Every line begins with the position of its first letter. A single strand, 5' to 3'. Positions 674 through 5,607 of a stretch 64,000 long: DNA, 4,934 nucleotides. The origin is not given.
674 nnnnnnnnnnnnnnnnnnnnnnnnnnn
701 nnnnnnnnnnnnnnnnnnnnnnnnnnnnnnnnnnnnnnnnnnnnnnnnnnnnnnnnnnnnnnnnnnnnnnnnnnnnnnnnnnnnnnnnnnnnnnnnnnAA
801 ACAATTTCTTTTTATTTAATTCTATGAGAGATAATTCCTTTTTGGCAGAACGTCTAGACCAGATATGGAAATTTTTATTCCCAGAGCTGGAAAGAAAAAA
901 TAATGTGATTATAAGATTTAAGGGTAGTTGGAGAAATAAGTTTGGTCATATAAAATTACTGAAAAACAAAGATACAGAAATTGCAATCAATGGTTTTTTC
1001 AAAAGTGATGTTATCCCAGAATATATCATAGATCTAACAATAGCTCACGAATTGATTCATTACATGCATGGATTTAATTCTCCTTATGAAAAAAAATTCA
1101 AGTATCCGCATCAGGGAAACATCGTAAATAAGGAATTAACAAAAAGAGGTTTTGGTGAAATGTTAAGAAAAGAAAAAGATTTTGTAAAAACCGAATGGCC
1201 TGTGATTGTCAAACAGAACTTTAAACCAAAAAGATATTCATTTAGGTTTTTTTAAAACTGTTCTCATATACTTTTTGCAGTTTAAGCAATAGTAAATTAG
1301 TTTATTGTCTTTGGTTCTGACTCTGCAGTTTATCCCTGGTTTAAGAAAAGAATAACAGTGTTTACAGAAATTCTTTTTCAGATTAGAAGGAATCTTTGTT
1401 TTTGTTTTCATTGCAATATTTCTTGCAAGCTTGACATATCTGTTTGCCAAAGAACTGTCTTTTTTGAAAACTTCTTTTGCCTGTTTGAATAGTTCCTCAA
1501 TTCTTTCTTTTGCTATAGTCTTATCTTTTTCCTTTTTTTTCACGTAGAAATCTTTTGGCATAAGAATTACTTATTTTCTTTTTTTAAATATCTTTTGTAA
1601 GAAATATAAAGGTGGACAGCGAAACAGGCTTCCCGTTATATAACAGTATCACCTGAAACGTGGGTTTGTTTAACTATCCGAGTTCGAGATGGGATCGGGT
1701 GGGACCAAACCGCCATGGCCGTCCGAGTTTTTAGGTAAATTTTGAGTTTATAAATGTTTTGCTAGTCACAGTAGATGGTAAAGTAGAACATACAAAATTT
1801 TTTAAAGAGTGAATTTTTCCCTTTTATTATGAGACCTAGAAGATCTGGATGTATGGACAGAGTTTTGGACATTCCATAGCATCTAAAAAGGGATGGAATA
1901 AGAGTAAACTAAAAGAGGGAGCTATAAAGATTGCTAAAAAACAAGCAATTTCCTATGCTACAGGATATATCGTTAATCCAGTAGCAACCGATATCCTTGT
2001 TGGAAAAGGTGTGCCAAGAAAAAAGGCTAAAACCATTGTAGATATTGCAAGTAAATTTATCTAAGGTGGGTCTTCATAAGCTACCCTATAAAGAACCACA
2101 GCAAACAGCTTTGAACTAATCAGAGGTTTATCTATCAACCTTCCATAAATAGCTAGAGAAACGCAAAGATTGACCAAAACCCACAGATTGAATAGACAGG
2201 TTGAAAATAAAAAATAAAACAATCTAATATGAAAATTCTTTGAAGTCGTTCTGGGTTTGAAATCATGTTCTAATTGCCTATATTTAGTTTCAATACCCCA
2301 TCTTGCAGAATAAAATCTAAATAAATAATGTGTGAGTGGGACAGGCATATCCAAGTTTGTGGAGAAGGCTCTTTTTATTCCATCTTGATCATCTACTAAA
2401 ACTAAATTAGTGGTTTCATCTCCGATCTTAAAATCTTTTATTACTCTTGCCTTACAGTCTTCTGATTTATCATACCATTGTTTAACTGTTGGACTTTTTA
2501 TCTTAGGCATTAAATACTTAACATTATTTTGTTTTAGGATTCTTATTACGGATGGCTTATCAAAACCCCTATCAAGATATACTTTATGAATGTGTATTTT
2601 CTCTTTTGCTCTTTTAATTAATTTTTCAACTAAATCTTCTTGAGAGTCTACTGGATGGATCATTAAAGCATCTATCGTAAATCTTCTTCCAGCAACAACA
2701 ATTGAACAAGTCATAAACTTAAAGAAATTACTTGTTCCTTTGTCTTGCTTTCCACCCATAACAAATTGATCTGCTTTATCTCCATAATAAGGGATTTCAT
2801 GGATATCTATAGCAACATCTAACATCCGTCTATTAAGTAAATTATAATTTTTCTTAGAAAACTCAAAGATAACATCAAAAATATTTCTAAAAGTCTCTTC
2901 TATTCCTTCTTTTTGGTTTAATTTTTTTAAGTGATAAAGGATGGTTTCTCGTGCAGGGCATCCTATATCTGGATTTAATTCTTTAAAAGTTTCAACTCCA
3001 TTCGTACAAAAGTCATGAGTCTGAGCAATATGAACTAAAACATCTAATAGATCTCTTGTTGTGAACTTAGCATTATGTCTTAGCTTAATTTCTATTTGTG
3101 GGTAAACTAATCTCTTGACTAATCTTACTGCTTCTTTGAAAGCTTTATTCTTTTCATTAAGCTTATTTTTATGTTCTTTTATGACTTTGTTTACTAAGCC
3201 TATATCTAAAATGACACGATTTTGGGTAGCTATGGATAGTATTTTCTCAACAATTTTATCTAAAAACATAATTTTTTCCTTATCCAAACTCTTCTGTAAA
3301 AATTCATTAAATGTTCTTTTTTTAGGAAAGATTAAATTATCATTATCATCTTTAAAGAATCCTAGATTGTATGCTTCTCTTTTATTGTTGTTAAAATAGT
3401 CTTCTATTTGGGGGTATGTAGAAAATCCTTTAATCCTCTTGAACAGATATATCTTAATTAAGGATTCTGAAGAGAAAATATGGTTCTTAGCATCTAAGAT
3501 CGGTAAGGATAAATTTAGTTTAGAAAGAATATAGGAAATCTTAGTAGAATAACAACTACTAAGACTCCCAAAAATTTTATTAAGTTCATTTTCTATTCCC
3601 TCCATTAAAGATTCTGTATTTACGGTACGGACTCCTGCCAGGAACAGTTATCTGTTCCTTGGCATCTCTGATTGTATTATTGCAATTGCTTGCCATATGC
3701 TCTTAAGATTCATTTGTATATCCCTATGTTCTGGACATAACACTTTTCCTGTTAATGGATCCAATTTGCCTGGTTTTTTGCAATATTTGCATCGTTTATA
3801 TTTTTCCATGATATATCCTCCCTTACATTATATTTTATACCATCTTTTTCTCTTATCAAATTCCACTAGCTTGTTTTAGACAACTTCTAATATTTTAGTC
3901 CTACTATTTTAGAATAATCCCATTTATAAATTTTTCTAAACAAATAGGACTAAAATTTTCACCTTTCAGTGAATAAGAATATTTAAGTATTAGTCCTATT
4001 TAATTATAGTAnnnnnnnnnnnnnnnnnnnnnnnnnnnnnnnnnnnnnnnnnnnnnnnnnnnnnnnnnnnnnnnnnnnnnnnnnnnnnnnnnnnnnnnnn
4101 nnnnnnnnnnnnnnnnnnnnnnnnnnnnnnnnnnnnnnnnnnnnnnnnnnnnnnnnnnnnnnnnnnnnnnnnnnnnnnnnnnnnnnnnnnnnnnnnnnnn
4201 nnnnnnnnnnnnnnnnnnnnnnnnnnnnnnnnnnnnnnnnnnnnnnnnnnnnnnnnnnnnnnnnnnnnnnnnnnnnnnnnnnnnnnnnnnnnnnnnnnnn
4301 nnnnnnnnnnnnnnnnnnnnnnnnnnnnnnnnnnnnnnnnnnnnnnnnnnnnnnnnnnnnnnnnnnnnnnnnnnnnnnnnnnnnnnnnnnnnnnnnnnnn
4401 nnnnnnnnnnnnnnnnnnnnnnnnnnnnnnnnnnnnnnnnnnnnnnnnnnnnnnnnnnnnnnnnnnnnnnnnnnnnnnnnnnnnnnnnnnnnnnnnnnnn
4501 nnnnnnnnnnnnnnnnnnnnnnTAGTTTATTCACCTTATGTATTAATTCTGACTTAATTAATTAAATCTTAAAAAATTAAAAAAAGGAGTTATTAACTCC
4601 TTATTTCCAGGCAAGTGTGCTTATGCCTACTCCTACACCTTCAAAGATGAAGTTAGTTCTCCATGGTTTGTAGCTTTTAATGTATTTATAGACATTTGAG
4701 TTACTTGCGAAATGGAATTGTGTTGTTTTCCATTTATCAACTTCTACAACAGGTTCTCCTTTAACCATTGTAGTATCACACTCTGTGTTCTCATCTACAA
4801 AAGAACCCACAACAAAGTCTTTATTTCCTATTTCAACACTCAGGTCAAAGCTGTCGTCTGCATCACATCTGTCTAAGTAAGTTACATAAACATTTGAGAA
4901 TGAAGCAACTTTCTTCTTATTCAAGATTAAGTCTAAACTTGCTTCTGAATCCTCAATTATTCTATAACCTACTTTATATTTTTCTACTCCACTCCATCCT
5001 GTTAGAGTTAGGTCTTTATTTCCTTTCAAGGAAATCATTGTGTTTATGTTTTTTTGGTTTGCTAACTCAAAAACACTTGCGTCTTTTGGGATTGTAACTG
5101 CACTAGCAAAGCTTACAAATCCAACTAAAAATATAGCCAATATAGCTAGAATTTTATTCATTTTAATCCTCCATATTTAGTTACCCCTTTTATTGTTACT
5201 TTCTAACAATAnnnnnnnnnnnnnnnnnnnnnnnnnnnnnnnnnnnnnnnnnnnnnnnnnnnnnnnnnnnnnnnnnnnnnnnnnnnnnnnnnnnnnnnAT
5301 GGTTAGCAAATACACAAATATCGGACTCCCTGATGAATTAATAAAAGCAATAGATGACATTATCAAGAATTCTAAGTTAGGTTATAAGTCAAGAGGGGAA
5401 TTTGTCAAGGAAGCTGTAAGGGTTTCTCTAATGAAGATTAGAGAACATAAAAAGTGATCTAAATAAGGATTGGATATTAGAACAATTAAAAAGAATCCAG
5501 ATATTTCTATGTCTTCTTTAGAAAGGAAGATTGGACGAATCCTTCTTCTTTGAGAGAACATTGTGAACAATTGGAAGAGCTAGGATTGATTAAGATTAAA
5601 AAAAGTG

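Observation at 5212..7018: Translationally coupled pair of unknown proteins (181 aa then 279 aa) next to an RHH regulator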

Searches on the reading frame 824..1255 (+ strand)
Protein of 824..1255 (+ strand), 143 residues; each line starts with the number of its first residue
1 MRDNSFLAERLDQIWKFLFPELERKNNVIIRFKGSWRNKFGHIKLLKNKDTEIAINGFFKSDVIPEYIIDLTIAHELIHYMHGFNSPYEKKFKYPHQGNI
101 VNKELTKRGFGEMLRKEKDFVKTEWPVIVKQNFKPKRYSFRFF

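Call 65: search_protein_families(library=pfam, proteins=[window:824-1255:+], max_evalue=0.1)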
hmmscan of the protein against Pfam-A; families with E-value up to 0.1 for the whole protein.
window:824-1255:+ (143 aa): 1 family
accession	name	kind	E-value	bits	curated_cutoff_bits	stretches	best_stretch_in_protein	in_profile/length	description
PF10263.15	SprT-like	-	0.01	16.1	25.6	1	14-96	8-84/108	SprT-like family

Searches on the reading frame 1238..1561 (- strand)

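Call 65: search_protein_families(library=pfam, proteins=[window:1238-1561:-], max_evalue=0.1)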
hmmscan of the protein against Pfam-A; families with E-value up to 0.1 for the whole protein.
window:1238-1561:- (107 aa): 2 families
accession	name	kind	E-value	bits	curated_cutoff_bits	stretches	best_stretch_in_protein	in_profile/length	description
PF04032.22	Rpr2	-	4.3e-18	65.8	29.3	1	20-96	1-90/90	RNAse P Rpr2/Rpp21/SNM1 subunit domain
PF14706.11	Tnp_DNA_bind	-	0.076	13.2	24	0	34-62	13-41/58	Transposase DNA-binding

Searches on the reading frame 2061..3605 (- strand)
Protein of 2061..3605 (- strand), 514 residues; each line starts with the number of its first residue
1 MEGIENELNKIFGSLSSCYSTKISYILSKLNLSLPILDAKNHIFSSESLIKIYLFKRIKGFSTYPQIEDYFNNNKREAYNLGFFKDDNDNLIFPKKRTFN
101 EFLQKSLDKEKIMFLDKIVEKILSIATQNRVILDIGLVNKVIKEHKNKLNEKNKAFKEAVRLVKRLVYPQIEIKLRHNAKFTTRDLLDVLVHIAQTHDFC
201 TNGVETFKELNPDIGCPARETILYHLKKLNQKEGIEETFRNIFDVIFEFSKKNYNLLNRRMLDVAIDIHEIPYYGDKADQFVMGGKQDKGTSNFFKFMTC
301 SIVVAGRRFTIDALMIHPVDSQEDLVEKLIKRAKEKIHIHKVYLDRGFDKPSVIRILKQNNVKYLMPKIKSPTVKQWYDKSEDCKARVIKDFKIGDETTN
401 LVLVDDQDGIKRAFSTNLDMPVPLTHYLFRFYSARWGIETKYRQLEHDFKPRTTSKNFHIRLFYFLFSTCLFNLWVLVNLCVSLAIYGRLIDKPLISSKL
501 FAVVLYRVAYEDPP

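Call 3: search_protein_families(library=pfam, proteins=[window:2061-3605:-], max_evalue=1)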
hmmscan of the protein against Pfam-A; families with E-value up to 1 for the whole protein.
window:2061-3605:- (514 aa): 3 families
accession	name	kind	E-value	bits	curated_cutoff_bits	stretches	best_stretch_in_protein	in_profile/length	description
PF01609.27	DDE_Tnp_1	-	6.4e-08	33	23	1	264-460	7-186/200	Transposase DDE domain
PF05598.16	DUF772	-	0.061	13.8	23.1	1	47-115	8-67/74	Transposase domain (DUF772)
PF25413.1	Rossman_Mical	-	0.22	11.9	27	1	229-287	10-65/130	Mical, Rossman domain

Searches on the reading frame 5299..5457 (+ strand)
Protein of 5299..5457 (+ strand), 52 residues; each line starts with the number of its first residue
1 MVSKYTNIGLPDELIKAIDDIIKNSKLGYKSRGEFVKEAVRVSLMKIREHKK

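Call 3: search_protein_families(library=pfam, proteins=[window:5299-5457:+], max_evalue=1)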
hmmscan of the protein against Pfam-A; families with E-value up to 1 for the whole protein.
window:5299-5457:+ (52 aa): 3 families
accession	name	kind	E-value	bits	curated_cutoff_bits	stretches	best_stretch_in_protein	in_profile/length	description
PF01402.27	RHH_1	-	0.0014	19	20.5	1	7-41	3-34/39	Ribbon-helix-helix protein, copG family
PF15919.11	HicB_lk_antitox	-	0.025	15.2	27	1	6-38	92-121/123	HicB_like antitoxin of bacterial toxin-antitoxin system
PF24408.1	wHTH-Calcineurin_assc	-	0.085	13.2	27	1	11-37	9-34/56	wHTH-Calcineurin_assc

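Call 4: search_protein_families(library=padloc, proteins=[window:5299-5457:+], max_evalue=1)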
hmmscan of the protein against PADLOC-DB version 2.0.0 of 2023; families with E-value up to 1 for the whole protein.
window:5299-5457:+ (52 aa): 0 families
